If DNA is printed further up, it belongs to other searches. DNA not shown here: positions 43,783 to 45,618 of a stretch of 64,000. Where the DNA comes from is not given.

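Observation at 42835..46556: Pif1-type helicase paired with an acidic DUF4868/KwaB-like protein beside NYN and VOC genes: a candidate defence-type module of undescribed architecture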

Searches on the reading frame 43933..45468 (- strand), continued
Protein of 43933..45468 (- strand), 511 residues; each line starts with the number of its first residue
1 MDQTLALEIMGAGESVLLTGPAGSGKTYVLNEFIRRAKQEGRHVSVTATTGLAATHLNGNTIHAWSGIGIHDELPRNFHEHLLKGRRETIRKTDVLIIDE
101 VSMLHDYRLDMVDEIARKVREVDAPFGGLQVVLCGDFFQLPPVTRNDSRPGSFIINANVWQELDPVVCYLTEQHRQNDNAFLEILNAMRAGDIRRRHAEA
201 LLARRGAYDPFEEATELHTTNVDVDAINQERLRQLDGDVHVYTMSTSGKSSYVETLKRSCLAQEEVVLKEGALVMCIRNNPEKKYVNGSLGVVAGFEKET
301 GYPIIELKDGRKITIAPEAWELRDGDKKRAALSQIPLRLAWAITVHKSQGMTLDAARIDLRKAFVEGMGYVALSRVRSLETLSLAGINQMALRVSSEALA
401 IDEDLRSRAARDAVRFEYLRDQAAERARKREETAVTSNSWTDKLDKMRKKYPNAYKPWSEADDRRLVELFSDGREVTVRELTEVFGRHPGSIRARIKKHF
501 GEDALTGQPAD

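Call 27: find_homologous_proteins(query=window:43933-45468:-)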
Query window:43933-45468:- (511 aa): 8000 proteins with E <= 0.001 among 8000 candidates; the best 120 are listed.
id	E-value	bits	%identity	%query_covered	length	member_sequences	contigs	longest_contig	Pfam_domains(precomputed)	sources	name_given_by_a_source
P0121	0.0e+0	1146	100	100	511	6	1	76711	PF05970.21,PF01443.25,PF13604.13,PF13245.13,PF13401.13,PF21530.4,PF13191.13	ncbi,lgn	-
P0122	0.0e+0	1027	88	99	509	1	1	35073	PF05970.21,PF01443.25,PF13604.13,PF13245.13,PF13401.13,PF21530.4,PF13191.13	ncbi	-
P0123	9.6e-296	999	86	99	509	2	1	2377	PF05970.21,PF01443.25,PF13604.13,PF13245.13,PF13401.13,PF21530.4,PF13191.13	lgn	-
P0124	7.1e-293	990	85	100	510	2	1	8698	PF05970.21,PF01443.25,PF13604.13,PF13245.13,PF13401.13,PF21530.4,PF13191.13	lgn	-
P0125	8.2e-280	947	80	99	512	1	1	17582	PF05970.21,PF01443.25,PF13604.13,PF13245.13,PF13401.13,PF21530.4,PF13191.13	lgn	-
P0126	1.2e-278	943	81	99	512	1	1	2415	PF05970.21,PF01443.25,PF13604.13,PF13245.13,PF13401.13,PF21530.4,PF13191.13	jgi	jgi:ATP-dependent DNA helicase PIF1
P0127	3.7e-278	941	80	99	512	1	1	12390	PF05970.21,PF01443.25,PF13604.13,PF13245.13,PF13401.13,PF21530.4,PF13191.13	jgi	jgi:ATP-dependent DNA helicase PIF1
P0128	6.8e-278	940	80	99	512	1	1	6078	PF05970.21,PF01443.25,PF13604.13,PF13245.13,PF13401.13,PF21530.4,PF13191.13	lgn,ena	-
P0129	1.9e-276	936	80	99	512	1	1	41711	PF05970.21,PF01443.25,PF13604.13,PF13245.13,PF13401.13,PF21530.4,PF13191.13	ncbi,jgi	-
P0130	9.1e-276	933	79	99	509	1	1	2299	PF05970.21,PF01443.25,PF13604.13,PF13245.13,PF13401.13,PF21530.4,PF13191.13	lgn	-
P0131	2.1e-275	932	80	99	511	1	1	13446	PF00270.36,PF05970.21,PF01443.25,PF13604.13,PF13245.13,PF13401.13,PF21530.4,PF13191.13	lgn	-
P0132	1.2e-270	916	78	99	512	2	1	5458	PF05970.21,PF01443.25,PF13604.13,PF13245.13,PF13401.13,PF21530.4,PF13191.13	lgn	-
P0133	9.3e-270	913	78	99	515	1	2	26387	PF05970.21,PF01443.25,PF13604.13,PF13245.13,PF13401.13,PF21530.4,PF13191.13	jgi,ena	-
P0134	3.0e-269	912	78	99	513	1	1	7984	PF05970.21,PF13604.13,PF13245.13,PF13401.13,PF21530.4,PF13191.13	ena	-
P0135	4.4e-268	908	78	99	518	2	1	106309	PF05970.21,PF01443.25,PF13604.13,PF13245.13,PF13401.13,PF13191.13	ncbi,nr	ncbi:MAG TPA: PIF1 family DEAD/DEAH box helicase [Candidatus Limnocylindria bacterium]|nr:PIF1 famil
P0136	7.4e-268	907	77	99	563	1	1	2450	PF05970.21,PF01443.25,PF13604.13,PF13245.13,PF13401.13,PF21530.4,PF13191.13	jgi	jgi:ATP-dependent DNA helicase PIF1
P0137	2.6e-267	905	78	99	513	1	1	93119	PF05970.21,PF01443.25,PF13604.13,PF13245.13,PF13401.13,PF21530.4,PF13191.13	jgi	jgi:ATP-dependent DNA helicase PIF1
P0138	5.8e-267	904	77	98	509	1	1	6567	PF05970.21,PF01443.25,PF13604.13,PF13245.13,PF13401.13,PF21530.4,PF13191.13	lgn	-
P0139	1.1e-266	903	79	97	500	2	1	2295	PF05970.21,PF01443.25,PF13604.13,PF13245.13,PF13401.13,PF21530.4,PF13191.13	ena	-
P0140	1.6e-263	893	76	99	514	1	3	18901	PF01695.24,PF05970.21,PF01443.25,PF13604.13,PF13245.13,PF13401.13,PF21530.4,PF13191.13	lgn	-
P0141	2.2e-263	892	76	99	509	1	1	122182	PF05970.21,PF01443.25,PF13604.13,PF13245.13,PF13401.13,PF21530.4,PF13191.13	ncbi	-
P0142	6.1e-263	891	77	99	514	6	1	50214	PF05970.21,PF01443.25,PF13604.13,PF13245.13,PF13401.13,PF21530.4,PF13191.13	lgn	-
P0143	3.5e-262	889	77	99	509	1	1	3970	PF00270.36,PF05970.21,PF01443.25,PF13604.13,PF13245.13,PF13401.13,PF21530.4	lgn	-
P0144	1.8e-261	886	76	99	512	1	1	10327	PF05970.21,PF13604.13,PF13245.13,PF13401.13,PF13191.13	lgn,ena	-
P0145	3.5e-258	875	74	99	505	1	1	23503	PF05970.21,PF01443.25,PF13604.13,PF13245.13,PF13401.13,PF21530.4,PF13191.13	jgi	jgi:ATP-dependent exoDNAse (exonuclease V) alpha subunit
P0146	5.6e-258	875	75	99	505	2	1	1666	PF05970.21,PF01443.25,PF13604.13,PF13245.13,PF13401.13,PF21530.4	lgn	-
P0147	2.3e-257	873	74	99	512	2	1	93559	PF05970.21,PF13604.13,PF13245.13,PF13401.13,PF21530.4,PF13191.13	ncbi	-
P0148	9.3e-257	871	74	99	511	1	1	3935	PF05970.21,PF13604.13,PF13245.13,PF13401.13,PF21530.4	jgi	jgi:ATP-dependent exoDNAse (exonuclease V) alpha subunit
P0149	3.2e-254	862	75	99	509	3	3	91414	PF00270.36,PF05970.21,PF01443.25,PF13604.13,PF13245.13,PF13401.13,PF21530.4,PF13191.13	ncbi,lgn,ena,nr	ncbi:AAA family ATPase [Candidatus Saccharibacteria bacterium]|nr:AAA family ATPase [Candidatus Sacc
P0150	6.3e-254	861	73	100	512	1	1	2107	PF05970.21,PF01443.25,PF13604.13,PF13245.13,PF13401.13,PF21530.4,PF13191.13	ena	-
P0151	1.3e-253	860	75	99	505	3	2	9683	PF02492.26,PF00270.36,PF13479.13,PF05970.21,PF01443.25,PF13604.13,PF13245.13,PF13401.13,PF21530.4,PF13191.13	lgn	-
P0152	4.7e-253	858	73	99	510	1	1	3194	PF05970.21,PF13604.13,PF13245.13,PF13401.13,PF21530.4,PF13191.13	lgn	-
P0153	3.1e-252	856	75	98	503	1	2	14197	PF05970.21,PF13604.13,PF13245.13,PF13401.13,PF21530.4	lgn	-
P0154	5.7e-251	852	73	99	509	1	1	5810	PF13479.13,PF05970.21,PF13604.13,PF13245.13,PF13401.13,PF21530.4,PF13191.13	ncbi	-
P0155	1.6e-250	850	74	99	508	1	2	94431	PF05970.21,PF01443.25,PF13604.13,PF13245.13,PF13401.13,PF21530.4,PF13191.13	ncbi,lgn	-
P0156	6.7e-250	848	75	99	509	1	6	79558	PF00270.36,PF05970.21,PF01443.25,PF13604.13,PF05707.19,PF13245.13,PF13401.13,PF21530.4,PF13191.13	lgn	-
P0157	6.8e-250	848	73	99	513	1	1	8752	PF05970.21,PF01443.25,PF13604.13,PF13245.13,PF13401.13,PF21530.4,PF13191.13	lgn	-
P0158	1.7e-249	847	73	100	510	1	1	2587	PF00270.36,PF05970.21,PF01443.25,PF13604.13,PF13245.13,PF13401.13,PF21530.4,PF13191.13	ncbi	-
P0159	2.2e-249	846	72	99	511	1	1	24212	PF00270.36,PF05970.21,PF01443.25,PF13604.13,PF13245.13,PF13401.13,PF21530.4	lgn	-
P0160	6.2e-249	845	72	99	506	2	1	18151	PF05970.21,PF13604.13,PF13245.13,PF13401.13,PF21530.4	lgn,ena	-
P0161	6.3e-249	845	73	99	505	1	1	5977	PF05970.21,PF01443.25,PF13604.13,PF13245.13,PF13401.13,PF21530.4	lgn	-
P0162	1.3e-248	844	73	99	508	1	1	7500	PF00270.36,PF05970.21,PF01443.25,PF13604.13,PF13245.13,PF13401.13,PF21530.4,PF13191.13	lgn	-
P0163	1.7e-248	843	73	99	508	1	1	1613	PF05970.21,PF01443.25,PF13604.13,PF13245.13,PF13401.13,PF21530.4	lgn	-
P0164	1.9e-248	843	72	99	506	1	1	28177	PF05970.21,PF13604.13,PF13245.13,PF21530.4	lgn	-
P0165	2.8e-248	843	73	99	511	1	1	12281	PF05970.21,PF01443.25,PF13604.13,PF13245.13,PF13401.13,PF21530.4,PF07728.21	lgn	-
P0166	3.0e-248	843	73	97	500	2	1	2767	PF05970.21,PF13604.13,PF13245.13,PF13401.13,PF21530.4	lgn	-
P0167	2.3e-247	840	70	99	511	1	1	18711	PF05970.21,PF01443.25,PF13604.13,PF13245.13,PF13401.13,PF21530.4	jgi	jgi:ATP-dependent DNA helicase PIF1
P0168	2.6e-247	839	71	99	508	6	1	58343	PF05970.21,PF13604.13,PF13245.13,PF21530.4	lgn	-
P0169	2.8e-247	839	72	99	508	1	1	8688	PF00270.36,PF01695.24,PF05970.21,PF13604.13,PF13245.13,PF13401.13,PF21530.4,PF13191.13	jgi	jgi:ATP-dependent DNA helicase PIF1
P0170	3.5e-247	839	72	99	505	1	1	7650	PF02492.26,PF00270.36,PF05970.21,PF01443.25,PF13604.13,PF13245.13,PF13401.13,PF21530.4,PF13191.13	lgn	-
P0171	7.3e-247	838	73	99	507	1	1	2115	PF05970.21,PF13604.13,PF13245.13,PF13401.13,PF21530.4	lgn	-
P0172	7.5e-247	838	72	99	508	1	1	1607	PF05970.21,PF01443.25,PF13604.13,PF13245.13,PF13401.13,PF21530.4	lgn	-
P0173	1.4e-246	837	73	99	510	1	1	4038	PF00270.36,PF05970.21,PF01443.25,PF13604.13,PF13245.13,PF13401.13,PF21530.4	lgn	-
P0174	1.6e-246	837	72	99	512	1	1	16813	PF05970.21,PF01443.25,PF13604.13,PF13245.13,PF13401.13,PF21530.4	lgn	-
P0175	2.0e-246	837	72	99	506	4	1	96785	PF00270.36,PF05970.21,PF01443.25,PF13604.13,PF13245.13,PF13401.13,PF21530.4,PF13191.13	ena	-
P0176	2.5e-246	836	72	99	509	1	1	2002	PF00270.36,PF05970.21,PF01443.25,PF13604.13,PF13245.13,PF13401.13,PF21530.4,PF13191.13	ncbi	-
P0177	3.3e-246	836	72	99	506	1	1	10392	PF05970.21,PF13604.13,PF13245.13,PF13401.13,PF21530.4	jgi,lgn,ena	-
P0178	1.3e-245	834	73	99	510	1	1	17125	PF00270.36,PF05970.21,PF01443.25,PF13604.13,PF13245.13,PF13401.13,PF21530.4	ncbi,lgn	-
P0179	8.4e-245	831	70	99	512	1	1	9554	PF05970.21,PF01443.25,PF13604.13,PF13245.13,PF13401.13,PF21530.4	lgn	-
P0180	1.2e-244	831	71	99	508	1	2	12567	PF00270.36,PF05970.21,PF13604.13,PF13245.13,PF13401.13,PF21530.4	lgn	-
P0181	1.6e-244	830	72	99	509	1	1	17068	PF05970.21,PF01443.25,PF13604.13,PF13245.13,PF13401.13,PF21530.4,PF13191.13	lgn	-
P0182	1.9e-244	830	73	97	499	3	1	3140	PF05970.21,PF13604.13,PF13245.13,PF13401.13,PF21530.4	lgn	-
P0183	2.1e-244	830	71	99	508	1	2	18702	PF05970.21,PF01443.25,PF13604.13,PF13245.13,PF13401.13,PF21530.4,PF13191.13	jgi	jgi:ATP-dependent DNA helicase PIF1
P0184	2.5e-244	830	71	99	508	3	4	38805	PF00270.36,PF05970.21,PF01443.25,PF13604.13,PF13245.13,PF13401.13,PF21530.4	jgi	jgi:ATP-dependent DNA helicase PIF1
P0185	3.6e-244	829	72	99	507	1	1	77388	PF05970.21,PF13604.13,PF13245.13,PF13401.13,PF21530.4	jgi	jgi:ATP-dependent exoDNAse (exonuclease V) alpha subunit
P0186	6.4e-244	828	71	99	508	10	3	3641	PF00270.36,PF05970.21,PF01443.25,PF13604.13,PF13245.13,PF13401.13,PF21530.4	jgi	jgi:ATP-dependent DNA helicase PIF1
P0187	6.8e-244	828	71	99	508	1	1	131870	PF05970.21,PF01443.25,PF13604.13,PF13245.13,PF13401.13,PF21530.4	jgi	-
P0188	7.3e-244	828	70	99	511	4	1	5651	PF00270.36,PF05970.21,PF01443.25,PF13604.13,PF13245.13,PF13401.13,PF21530.4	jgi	jgi:ATP-dependent DNA helicase PIF1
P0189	3.5e-243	826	70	99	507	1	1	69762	PF00270.36,PF03266.22,PF05970.21,PF01443.25,PF13604.13,PF13245.13,PF13401.13,PF21530.4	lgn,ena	-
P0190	4.9e-243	825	72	99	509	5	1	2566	PF00270.36,PF05970.21,PF01443.25,PF13604.13,PF13245.13,PF13401.13,PF21530.4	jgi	jgi:ATP-dependent DNA helicase PIF1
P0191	7.3e-243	825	70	100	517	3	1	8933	PF13086.13,PF00270.36,PF05970.21,PF01443.25,PF13604.13,PF13245.13,PF13401.13,PF21530.4,PF13191.13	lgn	-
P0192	8.4e-243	825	72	97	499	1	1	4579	PF05970.21,PF13604.13,PF13245.13,PF13401.13,PF21530.4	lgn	-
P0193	4.9e-242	822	71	99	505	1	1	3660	PF00270.36,PF05970.21,PF13604.13,PF13245.13,PF13401.13,PF21530.4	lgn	-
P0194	6.5e-242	822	70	99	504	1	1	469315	PF05970.21,PF01443.25,PF13604.13,PF13245.13,PF13401.13,PF21530.4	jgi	jgi:ATP-dependent DNA helicase PIF1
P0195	7.8e-242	821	70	99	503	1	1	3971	PF05970.21,PF01443.25,PF13604.13,PF13245.13,PF13401.13,PF21530.4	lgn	-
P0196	9.7e-242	821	70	99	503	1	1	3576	PF00270.36,PF05970.21,PF01443.25,PF13604.13,PF13245.13,PF13401.13,PF21530.4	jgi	jgi:ATP-dependent exoDNAse (exonuclease V) alpha subunit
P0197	2.0e-241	820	70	98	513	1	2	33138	PF05970.21,PF01443.25,PF13604.13,PF13245.13,PF13401.13,PF21530.4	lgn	-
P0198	2.6e-241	820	72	99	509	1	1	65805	PF05970.21,PF13604.13,PF13245.13,PF13401.13,PF21530.4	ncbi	-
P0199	2.8e-241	820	70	98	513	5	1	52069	PF05970.21,PF01443.25,PF13604.13,PF13245.13,PF13401.13,PF21530.4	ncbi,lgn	-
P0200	3.1e-241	819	70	99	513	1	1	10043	PF00270.36,PF05970.21,PF01443.25,PF13604.13,PF13245.13,PF13401.13,PF21530.4,PF13191.13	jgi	jgi:ATP-dependent exoDNAse (exonuclease V) alpha subunit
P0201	4.3e-241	819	69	99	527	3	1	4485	PF00270.36,PF05970.21,PF01443.25,PF13604.13,PF13245.13,PF13401.13,PF21530.4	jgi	jgi:ATP-dependent DNA helicase PIF1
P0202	6.3e-241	818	70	99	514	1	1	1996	PF13086.13,PF00270.36,PF03266.22,PF01695.24,PF05970.21,PF01443.25,PF13604.13,PF13245.13,PF13401.13,PF21530.4,PF13191.13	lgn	-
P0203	6.5e-241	818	71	99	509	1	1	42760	PF00270.36,PF05970.21,PF13604.13,PF13245.13,PF13401.13,PF21530.4,PF13191.13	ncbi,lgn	-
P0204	1.0e-240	818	70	99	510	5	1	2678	PF05970.21,PF01443.25,PF13604.13,PF13245.13,PF13401.13,PF21530.4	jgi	jgi:ATP-dependent DNA helicase PIF1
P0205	1.3e-240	817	70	99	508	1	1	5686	PF05970.21,PF01443.25,PF13604.13,PF13245.13,PF13401.13,PF21530.4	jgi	jgi:ATP-dependent DNA helicase PIF1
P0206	1.6e-240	817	72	99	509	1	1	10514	PF00270.36,PF05970.21,PF13604.13,PF13245.13,PF13401.13,PF21530.4,PF13191.13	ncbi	-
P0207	1.7e-240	817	70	99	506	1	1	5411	PF05970.21,PF01443.25,PF13604.13,PF13245.13,PF13401.13,PF21530.4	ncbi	-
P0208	3.3e-240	816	70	99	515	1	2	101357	PF05970.21,PF01443.25,PF13604.13,PF13245.13,PF13401.13,PF21530.4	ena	-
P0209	3.8e-240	816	69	100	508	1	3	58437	PF05970.21,PF13604.13,PF13245.13,PF13401.13,PF21530.4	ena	-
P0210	4.4e-240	816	70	99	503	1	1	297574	PF05970.21,PF13604.13,PF13245.13,PF13401.13,PF21530.4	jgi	jgi:ATP-dependent DNA helicase PIF1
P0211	4.4e-240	816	69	99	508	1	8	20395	PF05970.21,PF01443.25,PF13604.13,PF13245.13,PF13401.13,PF21530.4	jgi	jgi:ATP-dependent DNA helicase PIF1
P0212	5.9e-240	815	71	100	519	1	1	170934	PF00270.36,PF01695.24,PF05970.21,PF01443.25,PF13604.13,PF13245.13,PF13401.13,PF21530.4,PF13191.13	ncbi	-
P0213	2.6e-239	813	70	99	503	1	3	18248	PF00270.36,PF05970.21,PF01443.25,PF13604.13,PF13245.13,PF13401.13,PF21530.4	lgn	-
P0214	2.7e-239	813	69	99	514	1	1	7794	PF05970.21,PF01443.25,PF13604.13,PF13245.13,PF13401.13,PF21530.4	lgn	-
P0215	3.9e-239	812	70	99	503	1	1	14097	PF00270.36,PF05970.21,PF13604.13,PF13245.13,PF13401.13,PF21530.4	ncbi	-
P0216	5.5e-239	812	70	98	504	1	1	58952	PF05970.21,PF01443.25,PF13604.13,PF13245.13,PF13401.13,PF21530.4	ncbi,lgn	-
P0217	6.2e-239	812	68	99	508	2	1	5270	PF05970.21,PF01443.25,PF13604.13,PF13245.13,PF13401.13,PF21530.4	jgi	jgi:ATP-dependent DNA helicase PIF1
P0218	9.3e-239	811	69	99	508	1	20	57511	PF05970.21,PF01443.25,PF13604.13,PF13245.13,PF13401.13,PF21530.4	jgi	jgi:ATP-dependent DNA helicase PIF1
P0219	1.0e-238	811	68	99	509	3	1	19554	PF00270.36,PF05970.21,PF13604.13,PF13245.13,PF13401.13,PF21530.4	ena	-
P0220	1.1e-238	811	69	99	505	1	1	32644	PF00270.36,PF05970.21,PF13604.13,PF13245.13,PF13401.13,PF21530.4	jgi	jgi:ATP-dependent DNA helicase PIF1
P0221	1.1e-238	811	70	99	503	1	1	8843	PF05970.21,PF01443.25,PF13604.13,PF13245.13,PF13401.13,PF21530.4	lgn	-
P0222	2.7e-238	810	71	98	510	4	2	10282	PF00270.36,PF05970.21,PF01443.25,PF13604.13,PF13245.13,PF13401.13,PF21530.4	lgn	-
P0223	2.9e-238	810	68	99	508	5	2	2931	PF05970.21,PF01443.25,PF13604.13,PF13245.13,PF13401.13,PF21530.4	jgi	jgi:ATP-dependent DNA helicase PIF1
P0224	3.6e-238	809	69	99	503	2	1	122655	PF05970.21,PF01443.25,PF13604.13,PF13245.13,PF13401.13,PF21530.4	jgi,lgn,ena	-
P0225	4.7e-238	809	70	99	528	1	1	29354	PF00270.36,PF05970.21,PF13604.13,PF13245.13,PF13401.13,PF21530.4,PF13191.13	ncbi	-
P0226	5.9e-238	809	68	99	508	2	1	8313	PF05970.21,PF01443.25,PF13604.13,PF13245.13,PF13401.13,PF21530.4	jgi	jgi:ATP-dependent DNA helicase PIF1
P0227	6.6e-238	808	70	99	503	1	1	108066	PF00270.36,PF05970.21,PF01443.25,PF13604.13,PF13245.13,PF13401.13,PF21530.4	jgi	jgi:ATP-dependent exoDNAse (exonuclease V) alpha subunit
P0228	7.5e-238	808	70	99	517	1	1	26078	PF00270.36,PF05970.21,PF13604.13,PF13245.13,PF13401.13,PF21530.4,PF13191.13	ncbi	-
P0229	1.1e-237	808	70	98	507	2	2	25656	PF05970.21,PF01443.25,PF13604.13,PF13245.13,PF13401.13,PF21530.4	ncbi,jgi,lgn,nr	ncbi:MAG TPA: PIF1 family DEAD/DEAH box helicase [Candidatus Saccharimonadales bacterium]|jgi:ATP-de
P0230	1.6e-237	807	68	99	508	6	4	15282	PF00270.36,PF05970.21,PF01443.25,PF13604.13,PF13245.13,PF13401.13,PF21530.4,PF13191.13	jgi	jgi:ATP-dependent DNA helicase PIF1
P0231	1.7e-237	807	68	99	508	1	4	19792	PF05970.21,PF01443.25,PF13604.13,PF13245.13,PF13401.13,PF21530.4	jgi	jgi:ATP-dependent DNA helicase PIF1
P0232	2.1e-237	807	70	97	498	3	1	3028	PF05970.21,PF13604.13,PF13245.13,PF13401.13,PF21530.4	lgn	-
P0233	2.5e-237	807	69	99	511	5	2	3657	PF05970.21,PF01443.25,PF13604.13,PF13245.13,PF13401.13,PF21530.4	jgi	jgi:ATP-dependent DNA helicase PIF1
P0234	2.9e-237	806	71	98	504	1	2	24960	PF05970.21,PF01443.25,PF13604.13,PF13245.13,PF13401.13,PF21530.4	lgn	-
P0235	3.0e-237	806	71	99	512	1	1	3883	PF00270.36,PF05970.21,PF01443.25,PF13604.13,PF13245.13,PF13401.13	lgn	-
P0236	3.2e-237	806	71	98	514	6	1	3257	PF00270.36,PF05970.21,PF01443.25,PF13604.13,PF13245.13,PF13401.13,PF21530.4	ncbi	-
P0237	3.6e-237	806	68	99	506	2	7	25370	PF00270.36,PF05970.21,PF13604.13,PF13245.13,PF13401.13,PF21530.4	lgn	-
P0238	4.6e-237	806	68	100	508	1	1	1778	PF05970.21,PF01443.25,PF13604.13,PF13245.13,PF13401.13,PF21530.4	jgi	jgi:ATP-dependent DNA helicase PIF1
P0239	6.5e-237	805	69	99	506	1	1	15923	PF05970.21,PF01443.25,PF13604.13,PF13245.13,PF13401.13,PF21530.4,PF13191.13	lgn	-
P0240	6.6e-237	805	69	99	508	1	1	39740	PF05970.21,PF01443.25,PF13604.13,PF13245.13,PF13401.13,PF21530.4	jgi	jgi:ATP-dependent exoDNAse (exonuclease V) alpha subunit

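Call 28: find_encoding_contigs(protein=P0194, flank=8000, max_places=1)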
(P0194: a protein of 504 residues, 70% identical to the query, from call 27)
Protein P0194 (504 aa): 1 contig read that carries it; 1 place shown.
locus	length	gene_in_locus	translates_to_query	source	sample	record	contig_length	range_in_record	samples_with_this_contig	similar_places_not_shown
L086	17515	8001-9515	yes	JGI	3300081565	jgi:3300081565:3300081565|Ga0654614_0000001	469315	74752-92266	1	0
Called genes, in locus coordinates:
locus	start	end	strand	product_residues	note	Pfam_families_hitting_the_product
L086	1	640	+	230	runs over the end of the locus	PF11967:RecO_N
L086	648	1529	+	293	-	PF01488:Shikimate_DH (weak), PF02737:3HCDH_N (faint), PF02826:2-Hacid_dh_C (faint), PF03446:NAD_binding_2, PF03807:F420_oxidored, PF14833:NAD_binding_11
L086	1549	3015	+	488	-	PF28494:GlyRS_ins_1 (faint), PF00587:tRNA-synt_2b, PF03129:HGTP_anticodon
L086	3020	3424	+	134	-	PF10604:Polyketide_cyc2 (weak)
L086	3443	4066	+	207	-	-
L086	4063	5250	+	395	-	PF07690:MFS_1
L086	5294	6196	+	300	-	-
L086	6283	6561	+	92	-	-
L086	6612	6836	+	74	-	-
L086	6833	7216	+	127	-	PF02661:Fic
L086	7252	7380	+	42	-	-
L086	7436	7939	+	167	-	-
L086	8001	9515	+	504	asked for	PF01443:Viral_helicase1 (faint), PF05970:PIF1, PF13245:AAA_19, PF13401:AAA_22 (weak), PF13604:AAA_30, PF21530:Pif1_2B_dom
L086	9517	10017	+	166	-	-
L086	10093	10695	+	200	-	PF01936:NYN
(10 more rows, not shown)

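Call 29: find_encoding_contigs(protein=P0210, flank=8000, max_places=1)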
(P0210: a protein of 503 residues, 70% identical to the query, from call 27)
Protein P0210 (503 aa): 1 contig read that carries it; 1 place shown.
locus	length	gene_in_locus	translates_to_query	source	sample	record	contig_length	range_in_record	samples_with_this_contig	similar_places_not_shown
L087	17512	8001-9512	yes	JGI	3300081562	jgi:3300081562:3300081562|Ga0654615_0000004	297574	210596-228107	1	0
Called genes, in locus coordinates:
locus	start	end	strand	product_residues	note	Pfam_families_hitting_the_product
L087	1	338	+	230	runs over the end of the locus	PF11967:RecO_N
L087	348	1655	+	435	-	PF00587:tRNA-synt_2b, PF03129:HGTP_anticodon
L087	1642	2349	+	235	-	PF01177:Asp_Glu_race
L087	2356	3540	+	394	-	PF07690:MFS_1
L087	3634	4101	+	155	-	-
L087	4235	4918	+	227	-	PF03575:Peptidase_S51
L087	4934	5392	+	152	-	PF01243:PNPOx_N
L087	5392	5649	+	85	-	-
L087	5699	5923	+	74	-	-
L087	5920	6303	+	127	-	PF02661:Fic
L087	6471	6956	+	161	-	-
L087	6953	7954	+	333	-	-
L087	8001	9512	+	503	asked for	PF05970:PIF1, PF13245:AAA_19, PF13401:AAA_22 (weak), PF13604:AAA_30, PF21530:Pif1_2B_dom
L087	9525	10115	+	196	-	PF01936:NYN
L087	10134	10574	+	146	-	PF01243:PNPOx_N, PF12900:Pyridox_ox_2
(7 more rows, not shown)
